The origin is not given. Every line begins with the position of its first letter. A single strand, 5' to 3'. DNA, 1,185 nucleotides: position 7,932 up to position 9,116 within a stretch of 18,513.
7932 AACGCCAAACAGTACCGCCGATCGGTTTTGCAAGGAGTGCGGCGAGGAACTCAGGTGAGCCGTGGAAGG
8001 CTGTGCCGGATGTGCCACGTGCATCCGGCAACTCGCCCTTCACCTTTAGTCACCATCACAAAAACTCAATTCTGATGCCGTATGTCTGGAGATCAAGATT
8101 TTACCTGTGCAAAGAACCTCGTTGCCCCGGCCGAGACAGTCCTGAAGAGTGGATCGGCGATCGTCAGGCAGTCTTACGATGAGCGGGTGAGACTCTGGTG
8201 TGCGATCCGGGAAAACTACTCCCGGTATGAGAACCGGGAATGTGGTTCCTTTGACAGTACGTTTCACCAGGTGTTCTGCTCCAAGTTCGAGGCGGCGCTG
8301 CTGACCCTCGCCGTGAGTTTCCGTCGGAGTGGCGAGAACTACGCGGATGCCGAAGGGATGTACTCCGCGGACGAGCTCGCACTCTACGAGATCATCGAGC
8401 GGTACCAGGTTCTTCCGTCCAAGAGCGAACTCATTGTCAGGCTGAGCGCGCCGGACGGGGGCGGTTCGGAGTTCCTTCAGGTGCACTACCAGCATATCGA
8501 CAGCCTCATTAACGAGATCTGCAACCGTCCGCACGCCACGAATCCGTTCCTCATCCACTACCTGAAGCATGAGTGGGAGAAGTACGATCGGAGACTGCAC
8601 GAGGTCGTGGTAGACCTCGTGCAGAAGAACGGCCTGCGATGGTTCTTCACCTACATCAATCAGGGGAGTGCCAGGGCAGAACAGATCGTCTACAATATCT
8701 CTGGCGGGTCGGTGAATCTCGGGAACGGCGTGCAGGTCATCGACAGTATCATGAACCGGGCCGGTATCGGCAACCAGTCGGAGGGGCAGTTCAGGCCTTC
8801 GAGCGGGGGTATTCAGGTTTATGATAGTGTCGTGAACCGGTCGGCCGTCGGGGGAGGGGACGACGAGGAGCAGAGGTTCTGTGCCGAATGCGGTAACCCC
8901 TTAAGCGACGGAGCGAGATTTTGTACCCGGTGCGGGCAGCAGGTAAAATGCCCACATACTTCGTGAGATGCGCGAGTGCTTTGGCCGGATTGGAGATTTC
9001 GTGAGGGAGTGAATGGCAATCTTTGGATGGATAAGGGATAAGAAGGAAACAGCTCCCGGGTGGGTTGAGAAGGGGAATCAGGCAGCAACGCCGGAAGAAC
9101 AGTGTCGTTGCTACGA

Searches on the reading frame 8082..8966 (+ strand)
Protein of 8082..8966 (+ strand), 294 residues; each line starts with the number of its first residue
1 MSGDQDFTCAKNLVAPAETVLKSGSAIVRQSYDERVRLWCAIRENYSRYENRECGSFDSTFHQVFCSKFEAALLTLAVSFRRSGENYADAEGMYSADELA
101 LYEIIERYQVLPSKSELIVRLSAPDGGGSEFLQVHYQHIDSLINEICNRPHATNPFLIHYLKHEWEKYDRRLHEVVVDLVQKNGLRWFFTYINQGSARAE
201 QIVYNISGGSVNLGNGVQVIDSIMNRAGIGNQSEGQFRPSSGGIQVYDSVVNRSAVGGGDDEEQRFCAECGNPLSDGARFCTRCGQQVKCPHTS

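Call 3: search_protein_families(library=pfam, proteins=[window:8082-8966:+], max_evalue=1)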
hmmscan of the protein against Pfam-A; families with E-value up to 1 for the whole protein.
window:8082-8966:+ (294 aa): 11 families
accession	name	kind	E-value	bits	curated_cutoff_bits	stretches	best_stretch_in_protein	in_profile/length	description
PF13240.11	Zn_Ribbon_1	-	1.3e-07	31.6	25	1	266-286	1-21/23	zinc-ribbon domain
PF13248.11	Zn_ribbon_3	-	0.0001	22.1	27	1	267-286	5-24/26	zinc-ribbon domain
PF12773.13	DZR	-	0.00018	22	27.3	1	267-291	1-28/45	Double zinc ribbon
PF17032.10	Zn_ribbon_15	-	0.004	18.4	28.9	1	261-285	49-73/73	zinc-ribbon family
PF14803.11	Zn_ribbon_Nudix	-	0.0093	16.3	25.6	0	265-275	1-11/34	Nudix N-terminal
PF18912.6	DZR_2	-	0.054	13.8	27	1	262-288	19-46/56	Double zinc ribbon domain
PF11781.13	Zn_ribbon_RRN7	-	0.055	13.6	27.1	1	267-287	7-30/32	Zinc-finger of RNA-polymerase I-specific TFIIB, Rrn7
PF16919.11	PknG_rubred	-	0.058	13.8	28.5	0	262-274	34-46/74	Protein kinase G rubredoxin domain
PF19677.4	DUF6179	-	0.22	11.1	25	0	137-175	222-260/272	Family of unknown function (DUF6179)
PF05810.19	NinF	-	0.32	11.4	27.5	0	267-275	2-10/25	NinF protein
PF09297.16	Zn_ribbon_NUD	-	0.69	10.1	24.8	0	264-273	3-12/32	NADH pyrophosphatase zinc ribbon domain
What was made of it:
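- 8082..8966 (+): Short arCOG09748-like protein (294 aa). It keeps the N-terminal ~190 aa of that family and ends in a zinc ribbon instead of the winged helix. Zn_Ribbon_1 at 266-286 (call 3).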

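Call 21: search_protein_families(library=ncbifam, proteins=[window:8082-8966:+], max_evalue=1)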
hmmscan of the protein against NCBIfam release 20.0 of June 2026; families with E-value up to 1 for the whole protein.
window:8082-8966:+ (294 aa): 2 families
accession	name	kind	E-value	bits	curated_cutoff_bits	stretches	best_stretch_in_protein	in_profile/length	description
NF045510.1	4Cys_prefix_kin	domain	0.00031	20.9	24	2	275-287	13-25/26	4-Cys prefix domain-containing protein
NF006745.0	PRK09270.1-4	equivalog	0.13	11.1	228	1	163-181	131-149/246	nucleoside/nucleotide kinase family protein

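Call 62: search_protein_families(library=pfam, proteins=[window:8082-8966:+], max_evalue=10)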
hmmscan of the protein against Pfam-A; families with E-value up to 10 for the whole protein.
window:8082-8966:+ (294 aa): 14 families
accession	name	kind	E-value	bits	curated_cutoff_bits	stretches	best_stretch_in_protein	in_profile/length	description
PF13240.11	Zn_Ribbon_1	-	1.3e-07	31.6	25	1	266-286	1-21/23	zinc-ribbon domain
PF13248.11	Zn_ribbon_3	-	0.0001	22.1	27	1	267-286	5-24/26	zinc-ribbon domain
PF12773.13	DZR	-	0.00018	22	27.3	1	267-291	1-28/45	Double zinc ribbon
PF17032.10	Zn_ribbon_15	-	0.004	18.4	28.9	1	261-285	49-73/73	zinc-ribbon family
PF14803.11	Zn_ribbon_Nudix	-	0.0093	16.3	25.6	1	265-275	1-11/34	Nudix N-terminal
PF18912.6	DZR_2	-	0.054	13.8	27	1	262-288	19-46/56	Double zinc ribbon domain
PF11781.13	Zn_ribbon_RRN7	-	0.055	13.6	27.1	1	267-287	7-30/32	Zinc-finger of RNA-polymerase I-specific TFIIB, Rrn7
PF16919.11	PknG_rubred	-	0.058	13.8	28.5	2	262-274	34-46/74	Protein kinase G rubredoxin domain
PF19677.4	DUF6179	-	0.22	11.1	25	0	137-175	222-260/272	Family of unknown function (DUF6179)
PF05810.19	NinF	-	0.32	11.4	27.5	1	267-275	2-10/25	NinF protein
PF09297.16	Zn_ribbon_NUD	-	0.69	10.1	24.8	1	264-273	3-12/32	NADH pyrophosphatase zinc ribbon domain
PF18439.7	zf_UBZ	-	4.4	7.5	25.6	0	280-290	4-14/32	Ubiquitin-Binding Zinc Finger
PF02132.21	RecR_ZnF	-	5.5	7.4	22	0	265-272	2-9/21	RecR, Cys4-zinc finger domain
PF22601.2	RIM2a_ZnF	-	5.8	7.4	27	0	278-289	22-33/52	RIM2-alpha zinc finger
